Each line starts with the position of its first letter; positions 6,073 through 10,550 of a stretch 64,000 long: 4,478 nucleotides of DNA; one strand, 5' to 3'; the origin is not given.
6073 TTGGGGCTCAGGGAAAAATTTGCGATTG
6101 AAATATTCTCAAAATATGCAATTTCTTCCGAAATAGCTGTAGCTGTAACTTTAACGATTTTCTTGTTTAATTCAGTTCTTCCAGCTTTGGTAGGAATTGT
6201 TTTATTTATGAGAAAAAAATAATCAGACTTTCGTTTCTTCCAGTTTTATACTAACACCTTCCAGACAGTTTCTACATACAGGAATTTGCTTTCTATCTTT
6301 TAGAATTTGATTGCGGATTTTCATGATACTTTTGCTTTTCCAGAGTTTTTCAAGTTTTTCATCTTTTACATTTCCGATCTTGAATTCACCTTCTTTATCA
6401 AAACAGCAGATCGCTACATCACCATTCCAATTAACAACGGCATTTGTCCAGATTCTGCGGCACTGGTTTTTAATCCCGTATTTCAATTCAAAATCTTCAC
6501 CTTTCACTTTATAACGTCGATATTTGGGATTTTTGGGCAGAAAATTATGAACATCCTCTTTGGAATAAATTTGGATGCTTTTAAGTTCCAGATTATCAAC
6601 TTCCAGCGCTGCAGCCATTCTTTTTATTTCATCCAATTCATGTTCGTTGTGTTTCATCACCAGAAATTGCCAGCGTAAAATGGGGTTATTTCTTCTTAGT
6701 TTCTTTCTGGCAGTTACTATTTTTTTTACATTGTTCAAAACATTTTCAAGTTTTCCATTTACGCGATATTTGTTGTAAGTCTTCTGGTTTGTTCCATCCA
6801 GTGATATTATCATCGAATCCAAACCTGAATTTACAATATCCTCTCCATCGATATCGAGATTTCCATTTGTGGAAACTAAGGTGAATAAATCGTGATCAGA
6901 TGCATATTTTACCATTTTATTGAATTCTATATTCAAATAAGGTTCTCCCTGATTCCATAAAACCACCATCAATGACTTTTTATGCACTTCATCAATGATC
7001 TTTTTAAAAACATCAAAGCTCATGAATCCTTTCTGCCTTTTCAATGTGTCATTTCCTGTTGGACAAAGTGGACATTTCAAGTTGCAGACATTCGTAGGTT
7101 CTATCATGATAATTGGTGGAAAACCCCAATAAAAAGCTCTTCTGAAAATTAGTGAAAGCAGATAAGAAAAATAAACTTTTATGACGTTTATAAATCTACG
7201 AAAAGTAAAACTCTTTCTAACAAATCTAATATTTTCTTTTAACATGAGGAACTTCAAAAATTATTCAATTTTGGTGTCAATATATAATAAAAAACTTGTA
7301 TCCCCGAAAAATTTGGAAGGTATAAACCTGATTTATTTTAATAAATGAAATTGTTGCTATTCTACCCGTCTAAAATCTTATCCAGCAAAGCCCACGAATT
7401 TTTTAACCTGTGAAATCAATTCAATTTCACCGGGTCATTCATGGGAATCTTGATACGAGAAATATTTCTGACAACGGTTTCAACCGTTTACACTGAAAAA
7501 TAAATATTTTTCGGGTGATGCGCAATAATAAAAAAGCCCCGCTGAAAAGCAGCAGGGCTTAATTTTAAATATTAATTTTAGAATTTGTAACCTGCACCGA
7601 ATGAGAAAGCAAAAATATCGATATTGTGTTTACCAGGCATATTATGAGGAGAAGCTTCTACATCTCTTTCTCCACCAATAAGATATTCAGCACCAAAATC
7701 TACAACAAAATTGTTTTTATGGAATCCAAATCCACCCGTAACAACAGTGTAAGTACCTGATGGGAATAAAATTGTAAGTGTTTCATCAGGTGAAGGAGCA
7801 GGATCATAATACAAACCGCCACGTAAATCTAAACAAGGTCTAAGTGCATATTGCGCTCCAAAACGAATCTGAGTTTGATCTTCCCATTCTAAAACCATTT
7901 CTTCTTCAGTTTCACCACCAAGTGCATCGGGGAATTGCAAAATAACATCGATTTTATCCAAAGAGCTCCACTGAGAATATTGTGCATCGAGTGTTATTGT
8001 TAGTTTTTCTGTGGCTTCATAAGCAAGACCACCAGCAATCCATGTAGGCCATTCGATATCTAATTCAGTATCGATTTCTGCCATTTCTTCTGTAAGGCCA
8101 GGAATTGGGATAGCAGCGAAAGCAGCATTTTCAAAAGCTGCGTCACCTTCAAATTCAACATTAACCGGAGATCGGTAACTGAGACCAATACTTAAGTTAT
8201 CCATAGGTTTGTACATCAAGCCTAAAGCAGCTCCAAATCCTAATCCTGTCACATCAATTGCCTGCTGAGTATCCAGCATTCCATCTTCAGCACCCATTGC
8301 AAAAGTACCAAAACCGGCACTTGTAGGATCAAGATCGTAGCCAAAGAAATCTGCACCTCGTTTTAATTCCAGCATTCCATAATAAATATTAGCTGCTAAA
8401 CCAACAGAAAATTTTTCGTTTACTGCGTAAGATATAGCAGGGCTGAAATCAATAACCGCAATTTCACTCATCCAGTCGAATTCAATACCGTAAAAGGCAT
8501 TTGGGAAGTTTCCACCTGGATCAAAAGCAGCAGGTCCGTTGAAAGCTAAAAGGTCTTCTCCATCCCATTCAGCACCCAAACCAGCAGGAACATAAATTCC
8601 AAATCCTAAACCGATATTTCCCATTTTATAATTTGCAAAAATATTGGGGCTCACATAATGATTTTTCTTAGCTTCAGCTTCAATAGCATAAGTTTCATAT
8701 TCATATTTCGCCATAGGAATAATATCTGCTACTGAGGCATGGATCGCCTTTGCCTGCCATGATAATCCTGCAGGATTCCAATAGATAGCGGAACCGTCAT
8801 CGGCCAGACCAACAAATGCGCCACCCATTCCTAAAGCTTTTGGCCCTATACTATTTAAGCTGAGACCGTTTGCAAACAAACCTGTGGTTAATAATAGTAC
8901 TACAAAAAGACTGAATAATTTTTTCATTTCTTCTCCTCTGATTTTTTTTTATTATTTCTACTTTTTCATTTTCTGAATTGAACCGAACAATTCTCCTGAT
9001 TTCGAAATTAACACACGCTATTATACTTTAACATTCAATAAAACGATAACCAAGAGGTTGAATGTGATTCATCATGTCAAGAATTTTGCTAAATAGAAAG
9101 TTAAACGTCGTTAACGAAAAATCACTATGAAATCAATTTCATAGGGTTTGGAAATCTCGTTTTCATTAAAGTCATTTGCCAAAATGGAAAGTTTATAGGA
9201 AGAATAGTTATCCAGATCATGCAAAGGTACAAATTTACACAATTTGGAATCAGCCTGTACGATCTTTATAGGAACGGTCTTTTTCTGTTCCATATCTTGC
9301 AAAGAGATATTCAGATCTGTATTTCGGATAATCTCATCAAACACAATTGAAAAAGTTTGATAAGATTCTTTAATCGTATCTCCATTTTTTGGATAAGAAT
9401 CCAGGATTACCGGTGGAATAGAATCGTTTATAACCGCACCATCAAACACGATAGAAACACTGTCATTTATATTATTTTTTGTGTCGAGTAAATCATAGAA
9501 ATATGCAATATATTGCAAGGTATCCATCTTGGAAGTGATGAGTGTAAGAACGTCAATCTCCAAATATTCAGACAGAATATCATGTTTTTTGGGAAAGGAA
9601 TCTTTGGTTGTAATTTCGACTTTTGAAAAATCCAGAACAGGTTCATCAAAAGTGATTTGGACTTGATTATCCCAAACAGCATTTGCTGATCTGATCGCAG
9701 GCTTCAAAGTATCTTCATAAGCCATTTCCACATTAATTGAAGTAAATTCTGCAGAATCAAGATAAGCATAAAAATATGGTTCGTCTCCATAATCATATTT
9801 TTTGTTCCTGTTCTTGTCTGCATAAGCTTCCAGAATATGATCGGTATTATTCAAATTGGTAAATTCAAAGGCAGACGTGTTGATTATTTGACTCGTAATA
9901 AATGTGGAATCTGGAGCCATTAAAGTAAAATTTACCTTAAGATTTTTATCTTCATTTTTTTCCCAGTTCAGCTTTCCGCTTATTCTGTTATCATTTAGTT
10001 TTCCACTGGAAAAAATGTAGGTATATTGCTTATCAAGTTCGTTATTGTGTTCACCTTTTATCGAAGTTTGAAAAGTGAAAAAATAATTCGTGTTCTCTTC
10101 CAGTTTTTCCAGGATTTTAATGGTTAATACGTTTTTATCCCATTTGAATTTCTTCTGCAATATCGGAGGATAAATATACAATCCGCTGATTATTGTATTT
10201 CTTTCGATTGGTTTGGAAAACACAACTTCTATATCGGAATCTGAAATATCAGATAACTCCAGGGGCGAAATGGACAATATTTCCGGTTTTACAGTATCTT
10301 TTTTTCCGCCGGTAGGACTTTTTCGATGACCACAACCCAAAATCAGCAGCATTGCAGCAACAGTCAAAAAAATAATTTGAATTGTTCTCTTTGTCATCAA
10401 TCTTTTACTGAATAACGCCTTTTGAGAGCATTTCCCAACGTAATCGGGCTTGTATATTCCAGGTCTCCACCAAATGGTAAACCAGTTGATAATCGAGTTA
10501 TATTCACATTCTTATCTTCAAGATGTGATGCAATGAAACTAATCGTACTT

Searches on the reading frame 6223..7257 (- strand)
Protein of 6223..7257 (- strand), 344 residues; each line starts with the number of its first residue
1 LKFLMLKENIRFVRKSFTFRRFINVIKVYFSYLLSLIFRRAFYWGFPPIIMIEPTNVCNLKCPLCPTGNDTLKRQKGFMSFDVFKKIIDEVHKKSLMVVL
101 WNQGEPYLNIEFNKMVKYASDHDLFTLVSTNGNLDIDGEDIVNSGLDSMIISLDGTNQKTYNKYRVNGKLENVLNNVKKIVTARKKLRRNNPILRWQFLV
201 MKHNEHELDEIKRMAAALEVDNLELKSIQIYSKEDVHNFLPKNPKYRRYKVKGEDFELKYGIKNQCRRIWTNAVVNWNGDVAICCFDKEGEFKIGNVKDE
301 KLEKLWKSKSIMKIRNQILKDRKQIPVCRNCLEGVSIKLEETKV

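Call 11: search_protein_families(library=pfam, proteins=[window:6223-7257:-])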
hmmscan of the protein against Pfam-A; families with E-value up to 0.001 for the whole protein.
window:6223-7257:- (344 aa): 2 families
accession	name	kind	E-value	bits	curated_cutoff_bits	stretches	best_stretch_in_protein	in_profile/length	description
PF13186.11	SPASM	-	7.3e-16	58.6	21.5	1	266-331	1-66/67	Iron-sulfur cluster-binding domain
PF04055.27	Radical_SAM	-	1.4e-14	55.1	29.5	1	52-183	1-139/166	Radical SAM superfamily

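Call 16: find_encoding_contigs(protein=window:6223-7257:-, flank=10000, max_places=10)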
Protein window:6223-7257:- (344 aa): no gene with exactly this product is on record in the collection.

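Call 39: find_encoding_contigs(protein=window:6223-7245:-, flank=10000, max_places=10)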
Protein window:6223-7245:- (340 aa): 4 contigs read that carry it; 2 places shown.
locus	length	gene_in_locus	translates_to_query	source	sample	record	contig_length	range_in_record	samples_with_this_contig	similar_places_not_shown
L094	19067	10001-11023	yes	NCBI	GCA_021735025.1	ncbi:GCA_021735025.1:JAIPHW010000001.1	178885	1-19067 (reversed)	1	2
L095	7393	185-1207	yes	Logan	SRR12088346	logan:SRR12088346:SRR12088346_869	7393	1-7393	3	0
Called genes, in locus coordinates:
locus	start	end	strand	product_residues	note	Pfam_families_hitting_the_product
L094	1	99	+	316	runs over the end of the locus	PF01073:3Beta_HSD (weak), PF01370:Epimerase, PF02719:Polysacc_synt_2 (weak), PF04321:RmlD_sub_bind, PF16363:GDP_Man_Dehyd, PF07993:NAD_binding_4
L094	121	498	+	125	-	PF01648:ACPS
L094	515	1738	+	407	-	PF00155:Aminotran_1_2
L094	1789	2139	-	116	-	PF00903:Glyoxalase, PF18029:Glyoxalase_6 (weak)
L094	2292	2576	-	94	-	-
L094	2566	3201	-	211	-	PF00702:Hydrolase, PF12710:HAD, PF13419:HAD_2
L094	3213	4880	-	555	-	PF02743:dCache_1, PF07536:HWE_HK, PF07568:HisKA_2, PF02518:HATPase_c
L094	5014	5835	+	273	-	PF00590:TP_methylase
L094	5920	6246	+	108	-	PF02575:YbaB_DNA_bd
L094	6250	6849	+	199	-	PF21176:RecR_HhH, PF02132:RecR_ZnF, PF01751:Toprim (weak), PF13662:Toprim_4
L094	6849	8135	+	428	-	PF13205:Big_5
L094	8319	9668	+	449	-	PF03349:Toluene_X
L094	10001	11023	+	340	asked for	PF04055:Radical_SAM, PF13186:SPASM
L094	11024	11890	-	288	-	PF03706:LPG_synthase_TM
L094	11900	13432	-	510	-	-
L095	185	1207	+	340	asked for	PF04055:Radical_SAM, PF13186:SPASM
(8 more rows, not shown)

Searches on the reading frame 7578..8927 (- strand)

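Call 11: search_protein_families(library=pfam, proteins=[window:7578-8927:-])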
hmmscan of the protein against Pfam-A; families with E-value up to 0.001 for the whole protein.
window:7578-8927:- (449 aa): 1 family
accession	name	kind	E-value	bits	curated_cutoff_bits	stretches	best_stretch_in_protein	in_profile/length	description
PF03349.22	Toluene_X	-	2.3e-49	168.4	29.7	1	11-425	2-391/421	Outer membrane protein transport protein (OMPP1/FadL/TodX)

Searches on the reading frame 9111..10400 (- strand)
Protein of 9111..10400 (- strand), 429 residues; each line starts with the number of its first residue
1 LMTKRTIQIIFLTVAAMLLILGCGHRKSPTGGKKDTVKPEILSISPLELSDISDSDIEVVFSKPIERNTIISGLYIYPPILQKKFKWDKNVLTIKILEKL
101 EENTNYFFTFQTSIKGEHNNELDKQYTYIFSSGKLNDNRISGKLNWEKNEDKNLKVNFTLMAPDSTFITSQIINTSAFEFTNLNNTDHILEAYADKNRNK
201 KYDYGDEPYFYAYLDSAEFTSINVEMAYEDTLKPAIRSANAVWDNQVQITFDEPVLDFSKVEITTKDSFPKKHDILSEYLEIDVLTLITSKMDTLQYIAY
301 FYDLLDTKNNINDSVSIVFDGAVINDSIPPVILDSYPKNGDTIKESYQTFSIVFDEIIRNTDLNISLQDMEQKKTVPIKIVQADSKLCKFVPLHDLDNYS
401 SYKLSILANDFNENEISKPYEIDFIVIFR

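Call 69: search_protein_families(library=pfam, proteins=[window:9111-10400:-])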
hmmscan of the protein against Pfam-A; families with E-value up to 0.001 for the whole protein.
window:9111-10400:- (429 aa): 2 families
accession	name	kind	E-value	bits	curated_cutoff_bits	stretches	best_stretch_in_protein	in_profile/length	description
PF13205.12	Big_5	-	2e-20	73.9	23.6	2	35-131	1-104/105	Bacterial Ig-like domain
PF04234.18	CopC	-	6.6e-05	24.3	23.3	0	333-377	5-45/92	CopC domain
